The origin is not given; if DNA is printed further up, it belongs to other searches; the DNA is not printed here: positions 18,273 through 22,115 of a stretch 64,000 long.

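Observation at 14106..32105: Tandem pair of ~3,000-aa secreted paralogues of no recognisable family, directly beside dnaA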

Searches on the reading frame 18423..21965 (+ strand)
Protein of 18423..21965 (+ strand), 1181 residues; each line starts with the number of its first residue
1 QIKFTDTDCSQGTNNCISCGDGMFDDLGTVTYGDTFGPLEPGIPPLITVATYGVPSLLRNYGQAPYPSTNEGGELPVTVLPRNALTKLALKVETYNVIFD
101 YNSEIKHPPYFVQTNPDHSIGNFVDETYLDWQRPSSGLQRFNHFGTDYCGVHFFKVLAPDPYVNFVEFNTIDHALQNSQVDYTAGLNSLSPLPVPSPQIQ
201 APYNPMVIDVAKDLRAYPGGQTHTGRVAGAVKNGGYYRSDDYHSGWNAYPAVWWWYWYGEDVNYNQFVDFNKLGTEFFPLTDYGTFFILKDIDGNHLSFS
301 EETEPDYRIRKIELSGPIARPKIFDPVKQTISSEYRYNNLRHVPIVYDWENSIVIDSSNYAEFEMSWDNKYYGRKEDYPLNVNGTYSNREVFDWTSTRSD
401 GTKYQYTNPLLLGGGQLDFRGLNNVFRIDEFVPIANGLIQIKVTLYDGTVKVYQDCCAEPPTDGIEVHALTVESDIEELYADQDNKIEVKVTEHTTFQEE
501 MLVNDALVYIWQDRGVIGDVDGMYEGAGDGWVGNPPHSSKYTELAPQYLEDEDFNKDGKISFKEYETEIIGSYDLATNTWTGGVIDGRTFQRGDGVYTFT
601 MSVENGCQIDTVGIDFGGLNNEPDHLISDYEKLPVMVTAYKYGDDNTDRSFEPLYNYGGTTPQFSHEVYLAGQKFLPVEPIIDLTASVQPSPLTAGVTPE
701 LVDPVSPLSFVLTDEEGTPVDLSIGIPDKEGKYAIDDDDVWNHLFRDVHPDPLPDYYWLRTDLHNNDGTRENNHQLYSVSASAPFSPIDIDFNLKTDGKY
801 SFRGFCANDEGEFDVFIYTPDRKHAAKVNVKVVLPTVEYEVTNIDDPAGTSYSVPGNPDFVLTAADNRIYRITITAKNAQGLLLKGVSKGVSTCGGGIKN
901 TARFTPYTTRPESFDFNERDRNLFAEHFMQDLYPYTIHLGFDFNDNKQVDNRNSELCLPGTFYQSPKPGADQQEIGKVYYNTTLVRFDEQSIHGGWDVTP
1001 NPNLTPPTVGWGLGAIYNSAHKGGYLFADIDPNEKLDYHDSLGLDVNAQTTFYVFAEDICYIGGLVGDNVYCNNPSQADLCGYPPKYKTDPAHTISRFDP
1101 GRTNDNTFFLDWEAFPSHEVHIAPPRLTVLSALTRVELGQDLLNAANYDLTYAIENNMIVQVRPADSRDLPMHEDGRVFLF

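Call 41: predict_structure(alignment_id=A3)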
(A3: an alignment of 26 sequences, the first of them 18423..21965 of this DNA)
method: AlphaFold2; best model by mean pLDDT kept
length: 1181 residues; sequences in the alignment: 26
mean_pLDDT: 65.8   pTM: 0.66
mean pLDDT of the five models: 65.8, 65.2, 62.6, 61.5, 58.0
residues with pLDDT >= 90: 148; 70-90: 419; 50-70: 288; < 50: 326
segments of 3 or more residues with pLDDT < 50: 1-6, 8-21, 25-34, 36-44, 46-78, 96-147, 176-185, 187-271, 324-330, 369-392, 406-418, 458-460, 496-499, 541-544, 645-650, 889-891, 970-974, 987-1011, 1147-1153
pLDDT, mean of each block of 10 residues (from residue 1): 40 41 46 44 44 41 40 43 58 50 38 40 29 29 38 60 74 50 47 37 33 30 26 33 28 30 36 58 75 81 76 86 48 54 62 77 62 40 42 52 49 45 70 81 83 64 70 90 89 60 78 73 61 58 59 80 77 79 72 77 82 70 75 85 53 52 61 88 93 93 90 94 83 87 87 69 83 81 85 93 92 92 93 93 86 85 85 92 72 58 87 69 62 70 78 73 63 59 53 38 36 59 75 83 85 88 91 84 58 68 77 90 86 72 51 59 88 71 59
secondary structure, 60 per line:
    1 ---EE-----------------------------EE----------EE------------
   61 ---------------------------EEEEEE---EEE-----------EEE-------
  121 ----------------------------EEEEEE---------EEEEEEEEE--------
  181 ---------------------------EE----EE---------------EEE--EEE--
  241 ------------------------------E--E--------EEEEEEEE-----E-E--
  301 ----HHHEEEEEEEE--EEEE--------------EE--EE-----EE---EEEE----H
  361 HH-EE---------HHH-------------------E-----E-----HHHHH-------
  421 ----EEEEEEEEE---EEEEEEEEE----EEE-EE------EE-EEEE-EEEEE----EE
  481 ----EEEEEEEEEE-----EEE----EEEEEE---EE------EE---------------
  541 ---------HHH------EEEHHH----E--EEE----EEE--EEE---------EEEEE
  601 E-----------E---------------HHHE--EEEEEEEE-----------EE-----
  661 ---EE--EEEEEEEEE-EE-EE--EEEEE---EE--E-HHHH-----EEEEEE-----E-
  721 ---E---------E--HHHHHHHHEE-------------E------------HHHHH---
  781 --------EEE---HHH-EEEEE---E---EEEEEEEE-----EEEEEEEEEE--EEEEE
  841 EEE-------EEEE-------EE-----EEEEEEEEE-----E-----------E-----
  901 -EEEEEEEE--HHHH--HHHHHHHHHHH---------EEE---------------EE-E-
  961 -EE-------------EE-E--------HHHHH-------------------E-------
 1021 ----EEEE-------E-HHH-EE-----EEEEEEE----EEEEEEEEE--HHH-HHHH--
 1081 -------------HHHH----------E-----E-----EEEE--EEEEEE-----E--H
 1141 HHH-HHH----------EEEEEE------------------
elements in order (helices of 4 or more, strands of 3 or more residues): E88-93 E97-99 E111-113 E149-154 E164-172 E231-233 E236-238 E283-290 E308-315 E318-321 E352-355 H409-413 E425-433 E437-445 E450-452 E465-468 E470-474 E485-494 E500-502 E507-512 E559-561 E572-574 E579-581 E584-586 E596-601 E635-642 E668-676 E685-689 H699-702 E708-713 H737-744 H773-777 E789-791 E799-803 E811-818 E824-833 E836-843 E851-854 E869-877 E902-909 H912-915 H918-928 E938-940 H989-993 E1025-1028 E1049-1055 E1060-1068 H1075-1078 H1094-1097 E1120-1123 E1126-1131 H1140-1143 E1158-1163

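Call 43: fold_search(model_id=the predicted structure, library=pdb)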
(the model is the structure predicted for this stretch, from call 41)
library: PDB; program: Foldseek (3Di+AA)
matches with E <= 10: 836; with E <= 0.001: 46
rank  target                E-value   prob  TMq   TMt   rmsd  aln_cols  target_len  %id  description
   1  9hcj_10               5.8e-07  1.00  0.12  0.09  24.2       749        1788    8  D. discoideum nuclear pore complex (released 2024-12-25)
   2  8beg_A                1.0e-06  0.93  0.10  0.16  35.7       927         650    9  Structure of Ig-like domains from PrgB (released 2022-11-30)
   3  3fcs_A                1.3e-06  0.94  0.10  0.12  19.9       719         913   10  Structure of complete ectodomain of integrin aIIBb3 (released 2009-01-20)
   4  7r5k_10               6.3e-06  0.63  0.08  0.05  28.3       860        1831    8  Human nuclear pore complex (constricted) (released 2022-06-22)
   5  7o7n_A                1.2e-05  0.66  0.09  0.09  33.9       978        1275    8  (h-alpha2M)4 semiactivated I state (released 2022-04-13)
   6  9fx2                  2.0e-05  0.66  0.09  0.09  29.6       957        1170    7  Structure of methylamine activated CD109 (released 2025-03-19)
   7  3fcs_C                2.6e-05  0.80  0.10  0.12  19.6       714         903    9  Structure of complete ectodomain of integrin aIIBb3 (released 2009-01-20)
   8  4cak_A                2.6e-05  0.47  0.08  0.09  24.2       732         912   10  Three-dimensional reconstruction of intact human integrin alphaIIbbeta3 in a phospholipid bilayer nanodisc (released 2013-10-30)
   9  7von                  2.8e-05  0.82  0.11  0.10  30.1       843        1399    8  Native alpha-2-macroglobulin monomer (released 2022-11-16)
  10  8wa2_C                3.6e-05  0.66  0.09  0.08  25.3       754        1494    7  cryo-EM structure of native mastigonemes isolated from Chlamydomonas reinhardtii at 3.0 angstrom resolution (released 2024-04-10)
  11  7q1y_A                4.0e-05  0.41  0.07  0.07  32.5      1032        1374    8  X-ray structure of human A2ML1 (released 2022-04-20)
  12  4u4j                  4.2e-05  0.54  0.08  0.07  29.1       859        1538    8  Crystal structure of Salmonella alpha-2-macroglobulin mutant Y1175G (released 2014-09-17)
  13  4u48                  4.2e-05  0.41  0.08  0.07  25.6       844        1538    8  Crystal structure of Salmonella alpha-2-macroglobulin (released 2014-09-17)
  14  8ayh_C                4.5e-05  0.93  0.10  0.16  15.9       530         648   10  Structure of Complement C5 in Complex with small molecule inhibitor and CVF (released 2022-12-21)
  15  8c8m_A                5.2e-05  0.47  0.10  0.08  32.1       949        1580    8  In vitro structure of the Nitrosopumilus maritimus S-layer - Composite map between two and six-fold symmetrised (released 2024-04-10)
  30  7ptp_A                2.1e-04  0.38  0.10  0.14  30.3       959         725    8  In-situ structure of pentameric S-layer protein (released 2021-12-15)
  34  8cka_A                3.2e-04  0.25  0.07  0.12  20.3       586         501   10  Deinococcus radidurans HPI S-layer (released 2023-04-19)
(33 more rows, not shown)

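Call 51: search_protein_representatives(alignment_id=A5)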
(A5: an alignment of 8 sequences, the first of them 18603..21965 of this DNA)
Query: 8 sequences, 1082 profile positions. Proteins with E-value up to 0.001 (for the whole library): 84; up to 1e-10: 74; up to 1e-30: 50. The best 84 are listed.
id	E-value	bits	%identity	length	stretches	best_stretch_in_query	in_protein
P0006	0.0e+00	1630.2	-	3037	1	1-1081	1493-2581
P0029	0.0e+00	1530.7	-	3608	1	5-1081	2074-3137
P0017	0.0e+00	1449.3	-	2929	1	1-1081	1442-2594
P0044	0.0e+00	1443.9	-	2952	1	5-1081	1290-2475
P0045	0.0e+00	1342.5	-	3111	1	1-1081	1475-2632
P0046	0.0e+00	1308.4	-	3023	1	1-1081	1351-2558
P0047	0.0e+00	1283.9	-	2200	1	1-1081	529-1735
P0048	0.0e+00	1234.4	-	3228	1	4-1076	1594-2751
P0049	0.0e+00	1231.8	-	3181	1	8-1081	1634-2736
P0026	0.0e+00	1224.7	-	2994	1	6-1081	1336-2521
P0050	0.0e+00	1189.4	-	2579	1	7-1081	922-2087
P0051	0.0e+00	1152.0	-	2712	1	5-1078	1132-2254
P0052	0.0e+00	1133.8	-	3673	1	7-1080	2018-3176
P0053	0.0e+00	1132.9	-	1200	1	331-1081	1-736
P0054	0.0e+00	1130.5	-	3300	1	11-1078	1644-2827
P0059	4.8e-275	931.9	-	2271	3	71-812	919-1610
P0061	7.6e-215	732.6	-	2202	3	74-773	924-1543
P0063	7.5e-169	580.3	-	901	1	629-1081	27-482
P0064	1.7e-163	562.6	-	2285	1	9-1076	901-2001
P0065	3.7e-159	548.2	-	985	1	572-1081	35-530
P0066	1.7e-154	532.8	-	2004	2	311-1081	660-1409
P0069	3.9e-133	462.0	-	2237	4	311-823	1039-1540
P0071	6.0e-117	408.4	-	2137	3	311-823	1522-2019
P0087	6.6e-33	130.2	-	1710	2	310-460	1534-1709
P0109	1.4e-15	72.8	-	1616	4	702-823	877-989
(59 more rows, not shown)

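Call 52: list_cluster_members(proteins=[P0059, P0061, P0064, P0066, P0069, P0071, P0087, P0109, P0063, P0065])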
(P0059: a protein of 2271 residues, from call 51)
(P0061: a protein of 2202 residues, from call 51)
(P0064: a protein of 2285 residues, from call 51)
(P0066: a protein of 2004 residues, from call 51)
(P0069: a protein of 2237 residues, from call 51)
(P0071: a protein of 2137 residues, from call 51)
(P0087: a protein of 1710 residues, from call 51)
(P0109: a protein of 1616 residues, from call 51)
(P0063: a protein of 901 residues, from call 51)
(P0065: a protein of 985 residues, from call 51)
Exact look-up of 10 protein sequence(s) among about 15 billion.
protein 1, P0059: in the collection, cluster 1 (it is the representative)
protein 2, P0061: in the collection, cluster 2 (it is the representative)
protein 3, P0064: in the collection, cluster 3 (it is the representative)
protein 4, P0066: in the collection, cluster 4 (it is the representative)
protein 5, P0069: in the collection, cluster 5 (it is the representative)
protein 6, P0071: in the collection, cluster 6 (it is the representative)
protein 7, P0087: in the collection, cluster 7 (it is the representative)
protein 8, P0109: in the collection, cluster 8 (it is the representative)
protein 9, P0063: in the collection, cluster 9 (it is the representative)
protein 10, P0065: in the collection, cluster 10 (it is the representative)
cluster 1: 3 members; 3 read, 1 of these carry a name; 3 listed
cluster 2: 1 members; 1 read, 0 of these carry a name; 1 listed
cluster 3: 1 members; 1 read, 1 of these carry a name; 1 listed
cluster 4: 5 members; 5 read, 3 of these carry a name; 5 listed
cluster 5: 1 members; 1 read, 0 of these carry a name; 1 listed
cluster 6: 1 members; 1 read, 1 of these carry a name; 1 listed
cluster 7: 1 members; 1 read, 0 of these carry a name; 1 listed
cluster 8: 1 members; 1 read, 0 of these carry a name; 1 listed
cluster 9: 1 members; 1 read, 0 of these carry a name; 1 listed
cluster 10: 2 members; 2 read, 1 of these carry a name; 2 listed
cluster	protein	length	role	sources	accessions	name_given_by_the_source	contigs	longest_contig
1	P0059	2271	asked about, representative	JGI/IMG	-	-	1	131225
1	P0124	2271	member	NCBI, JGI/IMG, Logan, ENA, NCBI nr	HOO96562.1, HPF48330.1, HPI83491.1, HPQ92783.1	MAG TPA: stalk domain-containing protein [Caldisericia bacterium] | stalk domain-containing protein [Caldisericia bacterium]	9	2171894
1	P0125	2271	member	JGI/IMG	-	-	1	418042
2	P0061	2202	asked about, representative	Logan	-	-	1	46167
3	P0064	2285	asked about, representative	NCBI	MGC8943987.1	MAG: hypothetical protein ACP5KX_07795, partial [Caldisericia bacterium]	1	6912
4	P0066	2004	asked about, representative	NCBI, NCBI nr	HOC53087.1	MAG TPA: stalk domain-containing protein, partial [Caldisericia bacterium] | stalk domain-containing protein [Caldisericia bacterium]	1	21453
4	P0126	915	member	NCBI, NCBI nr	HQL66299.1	MAG TPA: stalk domain-containing protein, partial [Caldisericia bacterium] | stalk domain-containing protein [Caldisericia bacterium]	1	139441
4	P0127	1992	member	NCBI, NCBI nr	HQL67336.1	MAG TPA: hypothetical protein PK151_07330, partial [Caldisericia bacterium] | hypothetical protein [Caldisericia bacterium]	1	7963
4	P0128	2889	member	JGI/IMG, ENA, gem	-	-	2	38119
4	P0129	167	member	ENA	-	-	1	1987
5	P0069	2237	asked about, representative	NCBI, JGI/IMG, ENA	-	-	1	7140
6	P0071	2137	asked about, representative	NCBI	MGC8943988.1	MAG: hypothetical protein ACP5KX_07800, partial [Caldisericia bacterium]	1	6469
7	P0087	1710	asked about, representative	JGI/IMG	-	-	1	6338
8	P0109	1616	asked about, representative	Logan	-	-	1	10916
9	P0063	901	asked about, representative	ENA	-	-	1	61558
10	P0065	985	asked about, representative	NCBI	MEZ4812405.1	MAG: stalk domain-containing protein [Caldisericia bacterium]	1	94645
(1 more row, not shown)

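Call 53: find_homologous_proteins(query=A5, max_evalue=0.00001)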
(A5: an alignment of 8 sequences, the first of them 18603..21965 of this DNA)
Query A5 (8 sequences) (1121 aa, profile of the alignment): 27 proteins with E <= 0.00001 among 7065 candidates.
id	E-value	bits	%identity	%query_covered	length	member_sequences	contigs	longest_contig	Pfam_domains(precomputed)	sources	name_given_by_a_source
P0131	0.0e+0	1554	65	100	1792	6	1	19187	PF09136.17,PF07833.17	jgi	jgi:hypothetical protein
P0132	0.0e+0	1454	52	100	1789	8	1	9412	PF09136.17,PF07833.17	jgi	-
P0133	0.0e+0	1439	52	99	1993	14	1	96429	PF09136.17,PF07833.17,PF17936.8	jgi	jgi:hypothetical protein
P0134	0.0e+0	1377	52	95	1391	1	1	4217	-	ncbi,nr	ncbi:MAG: hypothetical protein KAH01_04075, partial [Caldisericia bacterium]|nr:hypothetical protein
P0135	0.0e+0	1338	39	100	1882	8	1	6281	PF09136.17,PF07833.17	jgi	-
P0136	0.0e+0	1251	37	99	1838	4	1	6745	PF09136.17,PF07833.17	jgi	jgi:hypothetical protein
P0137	0.0e+0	1250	37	98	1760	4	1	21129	PF09136.17,PF07833.17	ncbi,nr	ncbi:MAG: hypothetical protein KAH01_01780 [Caldisericia bacterium]|nr:hypothetical protein [Caldise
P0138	0.0e+0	1243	36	99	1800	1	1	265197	PF09136.17,PF07833.17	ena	-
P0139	0.0e+0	1187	47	94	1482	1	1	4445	-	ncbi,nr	ncbi:MAG: hypothetical protein KAH01_01450, partial [Caldisericia bacterium]|nr:hypothetical protein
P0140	0.0e+0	1182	53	80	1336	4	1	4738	PF09136.17,PF07833.17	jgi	jgi:hypothetical protein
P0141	0.0e+0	1135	38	98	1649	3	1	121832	PF09136.17,PF07833.17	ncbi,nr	ncbi:copper amine oxidase N-terminal domain-containing protein, partial [bacterium]|nr:copper amine 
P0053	0.0e+0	1133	71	66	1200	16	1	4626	PF02369.23,PF13620.13,PF09136.17,PF07833.17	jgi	-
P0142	0.0e+0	1125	35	99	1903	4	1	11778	-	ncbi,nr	ncbi:MAG: hypothetical protein PHX86_06210 [Caldisericia bacterium]|nr:hypothetical protein [Caldise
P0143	0.0e+0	1118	39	92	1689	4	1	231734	PF09136.17,PF07833.17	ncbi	ncbi:MAG: hypothetical protein R2883_00340 [Caldisericia bacterium]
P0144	0.0e+0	1107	37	99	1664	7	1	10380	PF09136.17,PF07833.17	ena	-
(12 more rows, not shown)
